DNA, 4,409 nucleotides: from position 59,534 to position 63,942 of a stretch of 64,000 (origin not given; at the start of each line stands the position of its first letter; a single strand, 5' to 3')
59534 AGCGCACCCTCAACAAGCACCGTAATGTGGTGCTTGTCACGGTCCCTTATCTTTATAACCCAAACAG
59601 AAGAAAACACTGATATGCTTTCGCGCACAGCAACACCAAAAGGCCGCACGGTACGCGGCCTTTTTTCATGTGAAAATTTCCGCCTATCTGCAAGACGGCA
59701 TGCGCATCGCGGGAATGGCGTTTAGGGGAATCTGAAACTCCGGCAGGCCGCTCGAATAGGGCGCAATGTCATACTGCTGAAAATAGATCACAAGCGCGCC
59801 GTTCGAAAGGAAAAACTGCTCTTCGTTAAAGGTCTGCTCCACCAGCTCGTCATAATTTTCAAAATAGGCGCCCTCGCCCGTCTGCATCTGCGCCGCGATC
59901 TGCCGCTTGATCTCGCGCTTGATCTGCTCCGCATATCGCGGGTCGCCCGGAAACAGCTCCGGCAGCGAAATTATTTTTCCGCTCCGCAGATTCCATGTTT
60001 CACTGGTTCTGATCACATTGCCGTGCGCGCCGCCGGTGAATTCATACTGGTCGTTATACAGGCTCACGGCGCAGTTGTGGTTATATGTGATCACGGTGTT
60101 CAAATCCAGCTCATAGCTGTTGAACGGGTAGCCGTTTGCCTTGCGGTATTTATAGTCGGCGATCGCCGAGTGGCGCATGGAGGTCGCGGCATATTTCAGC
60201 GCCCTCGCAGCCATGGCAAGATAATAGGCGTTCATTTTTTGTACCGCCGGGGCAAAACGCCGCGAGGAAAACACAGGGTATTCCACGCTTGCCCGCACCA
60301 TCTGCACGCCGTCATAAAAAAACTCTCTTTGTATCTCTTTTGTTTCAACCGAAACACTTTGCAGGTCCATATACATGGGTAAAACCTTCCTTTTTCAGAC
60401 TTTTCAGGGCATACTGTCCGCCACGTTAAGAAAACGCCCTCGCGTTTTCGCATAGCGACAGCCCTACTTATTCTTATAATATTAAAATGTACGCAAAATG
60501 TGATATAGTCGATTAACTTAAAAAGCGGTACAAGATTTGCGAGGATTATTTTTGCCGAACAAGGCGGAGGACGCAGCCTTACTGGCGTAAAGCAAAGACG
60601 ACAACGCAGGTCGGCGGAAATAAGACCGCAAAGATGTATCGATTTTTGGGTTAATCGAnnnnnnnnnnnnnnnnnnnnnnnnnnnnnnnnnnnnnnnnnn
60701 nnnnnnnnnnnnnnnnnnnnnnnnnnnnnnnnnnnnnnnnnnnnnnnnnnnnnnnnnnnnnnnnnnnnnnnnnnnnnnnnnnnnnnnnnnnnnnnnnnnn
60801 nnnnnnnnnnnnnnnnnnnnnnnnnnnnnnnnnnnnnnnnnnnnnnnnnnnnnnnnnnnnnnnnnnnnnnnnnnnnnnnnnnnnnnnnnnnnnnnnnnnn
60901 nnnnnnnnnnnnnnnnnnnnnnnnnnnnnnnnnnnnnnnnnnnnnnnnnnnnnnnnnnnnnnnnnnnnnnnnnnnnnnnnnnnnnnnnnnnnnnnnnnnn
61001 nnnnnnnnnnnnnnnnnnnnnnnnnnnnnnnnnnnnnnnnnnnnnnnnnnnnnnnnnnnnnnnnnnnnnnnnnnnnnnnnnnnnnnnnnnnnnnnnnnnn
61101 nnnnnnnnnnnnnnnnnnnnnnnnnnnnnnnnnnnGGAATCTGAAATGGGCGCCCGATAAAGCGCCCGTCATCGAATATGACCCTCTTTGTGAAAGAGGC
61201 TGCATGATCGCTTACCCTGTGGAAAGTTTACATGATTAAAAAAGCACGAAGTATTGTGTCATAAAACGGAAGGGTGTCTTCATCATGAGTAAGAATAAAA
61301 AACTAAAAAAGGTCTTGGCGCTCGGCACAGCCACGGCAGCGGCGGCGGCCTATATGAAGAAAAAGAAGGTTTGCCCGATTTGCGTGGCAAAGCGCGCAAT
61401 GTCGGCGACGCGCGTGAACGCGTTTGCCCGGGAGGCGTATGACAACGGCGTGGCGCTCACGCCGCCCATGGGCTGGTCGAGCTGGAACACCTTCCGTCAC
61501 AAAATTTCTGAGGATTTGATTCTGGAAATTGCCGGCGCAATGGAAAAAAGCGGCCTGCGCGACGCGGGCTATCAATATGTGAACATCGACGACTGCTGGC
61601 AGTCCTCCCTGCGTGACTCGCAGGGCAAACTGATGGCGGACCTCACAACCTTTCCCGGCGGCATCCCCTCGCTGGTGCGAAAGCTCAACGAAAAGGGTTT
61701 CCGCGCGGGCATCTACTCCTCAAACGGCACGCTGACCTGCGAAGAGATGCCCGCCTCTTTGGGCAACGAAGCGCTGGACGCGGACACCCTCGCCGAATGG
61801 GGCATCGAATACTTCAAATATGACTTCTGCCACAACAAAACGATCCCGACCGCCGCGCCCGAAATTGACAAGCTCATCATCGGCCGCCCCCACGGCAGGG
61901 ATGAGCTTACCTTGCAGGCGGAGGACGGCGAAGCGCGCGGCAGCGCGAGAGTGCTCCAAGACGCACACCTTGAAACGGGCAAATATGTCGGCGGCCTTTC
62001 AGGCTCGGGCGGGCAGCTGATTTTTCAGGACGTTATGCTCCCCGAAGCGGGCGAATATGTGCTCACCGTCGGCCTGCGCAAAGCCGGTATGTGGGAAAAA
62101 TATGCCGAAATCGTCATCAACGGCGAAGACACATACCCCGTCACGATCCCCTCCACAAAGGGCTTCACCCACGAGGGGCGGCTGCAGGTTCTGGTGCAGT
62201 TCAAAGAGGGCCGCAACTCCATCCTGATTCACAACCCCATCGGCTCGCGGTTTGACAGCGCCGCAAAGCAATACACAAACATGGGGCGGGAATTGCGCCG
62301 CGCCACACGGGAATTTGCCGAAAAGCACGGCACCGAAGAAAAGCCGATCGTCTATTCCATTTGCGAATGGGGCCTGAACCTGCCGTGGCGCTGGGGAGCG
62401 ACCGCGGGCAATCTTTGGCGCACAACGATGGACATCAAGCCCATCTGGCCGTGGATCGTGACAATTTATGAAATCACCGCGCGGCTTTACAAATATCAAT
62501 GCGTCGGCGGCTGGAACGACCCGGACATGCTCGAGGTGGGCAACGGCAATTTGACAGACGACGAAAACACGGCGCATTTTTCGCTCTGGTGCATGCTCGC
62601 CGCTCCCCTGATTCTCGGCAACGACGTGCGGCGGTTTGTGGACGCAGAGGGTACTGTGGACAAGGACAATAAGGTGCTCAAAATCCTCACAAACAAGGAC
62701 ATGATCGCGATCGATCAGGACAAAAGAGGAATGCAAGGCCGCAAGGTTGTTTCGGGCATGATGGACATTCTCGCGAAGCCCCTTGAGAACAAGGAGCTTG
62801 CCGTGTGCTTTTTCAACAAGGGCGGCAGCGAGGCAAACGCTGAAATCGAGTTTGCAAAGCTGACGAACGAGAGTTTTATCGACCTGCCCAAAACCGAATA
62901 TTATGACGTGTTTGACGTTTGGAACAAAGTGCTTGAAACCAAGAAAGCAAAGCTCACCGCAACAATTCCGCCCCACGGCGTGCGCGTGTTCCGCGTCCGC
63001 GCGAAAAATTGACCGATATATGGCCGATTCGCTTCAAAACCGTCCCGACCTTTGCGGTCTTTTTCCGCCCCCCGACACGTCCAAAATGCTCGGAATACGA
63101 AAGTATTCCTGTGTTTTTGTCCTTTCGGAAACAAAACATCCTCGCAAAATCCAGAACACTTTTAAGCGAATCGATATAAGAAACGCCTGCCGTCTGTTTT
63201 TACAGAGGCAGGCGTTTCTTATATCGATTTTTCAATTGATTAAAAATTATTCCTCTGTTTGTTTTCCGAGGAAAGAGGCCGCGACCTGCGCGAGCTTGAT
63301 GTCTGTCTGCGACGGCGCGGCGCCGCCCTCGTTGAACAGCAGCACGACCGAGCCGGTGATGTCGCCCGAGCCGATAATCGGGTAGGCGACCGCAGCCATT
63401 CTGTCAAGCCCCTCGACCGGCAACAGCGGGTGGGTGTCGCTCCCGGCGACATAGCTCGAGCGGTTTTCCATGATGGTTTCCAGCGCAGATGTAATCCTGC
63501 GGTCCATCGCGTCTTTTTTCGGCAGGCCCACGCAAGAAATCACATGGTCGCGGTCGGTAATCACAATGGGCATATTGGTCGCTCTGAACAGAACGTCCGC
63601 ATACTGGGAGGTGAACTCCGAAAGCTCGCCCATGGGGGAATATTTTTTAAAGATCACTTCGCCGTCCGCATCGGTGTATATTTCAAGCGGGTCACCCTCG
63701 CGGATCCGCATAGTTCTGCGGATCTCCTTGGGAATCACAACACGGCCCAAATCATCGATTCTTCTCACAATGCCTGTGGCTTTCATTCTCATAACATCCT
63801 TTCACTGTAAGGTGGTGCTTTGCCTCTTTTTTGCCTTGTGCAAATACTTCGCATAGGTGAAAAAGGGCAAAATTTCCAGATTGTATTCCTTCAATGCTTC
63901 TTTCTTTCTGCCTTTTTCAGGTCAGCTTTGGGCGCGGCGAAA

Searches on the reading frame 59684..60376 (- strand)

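Call 58: search_protein_families(library=pfam, proteins=[window:59684-60376:-], max_evalue=0.00001)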
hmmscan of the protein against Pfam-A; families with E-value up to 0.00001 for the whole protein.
window:59684-60376:- (230 aa): 2 families
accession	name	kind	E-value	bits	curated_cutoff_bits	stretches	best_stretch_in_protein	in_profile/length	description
PF11738.13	DUF3298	-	3e-16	60.6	24.1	1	141-218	3-83/84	Protein of unknown function (DUF3298)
PF13739.11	PdaC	-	1.2e-15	58.8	29.1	1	27-120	8-94/95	Deacetylase PdaC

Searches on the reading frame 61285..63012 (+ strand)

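Call 58: search_protein_families(library=pfam, proteins=[window:61285-63012:+], max_evalue=0.00001)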
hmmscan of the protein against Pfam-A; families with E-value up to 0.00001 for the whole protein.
window:61285-63012:+ (575 aa): 2 families
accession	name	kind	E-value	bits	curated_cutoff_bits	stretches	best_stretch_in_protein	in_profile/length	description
PF16499.11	Melibiase_2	-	3e-54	184.7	23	2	59-185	1-137/284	Alpha galactosidase A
PF17801.7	Melibiase_C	-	1.8e-12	47.6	22.9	1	491-571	2-71/71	Alpha galactosidase C-terminal beta sandwich domain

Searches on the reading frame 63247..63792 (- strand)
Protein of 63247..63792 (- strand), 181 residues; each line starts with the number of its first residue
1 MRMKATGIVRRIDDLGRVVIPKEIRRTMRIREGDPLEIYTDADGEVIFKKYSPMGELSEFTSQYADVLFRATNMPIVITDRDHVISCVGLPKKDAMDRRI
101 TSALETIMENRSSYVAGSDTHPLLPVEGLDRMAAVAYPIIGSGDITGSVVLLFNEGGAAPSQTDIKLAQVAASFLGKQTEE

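Call 58: search_protein_families(library=pfam, proteins=[window:63247-63792:-], max_evalue=0.00001)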
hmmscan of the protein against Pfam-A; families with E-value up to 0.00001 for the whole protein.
window:63247-63792:- (181 aa): 2 families
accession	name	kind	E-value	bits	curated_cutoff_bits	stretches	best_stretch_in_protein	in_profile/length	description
PF15714.11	SpoVT_C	-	1.3e-36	126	27.5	1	56-180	1-128/128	Stage V sporulation protein T C-terminal, transcription factor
PF04014.23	MazE_antitoxin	-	3.3e-11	43.4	24.7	1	9-51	1-43/48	Antidote-toxin recognition MazE, bacterial antitoxin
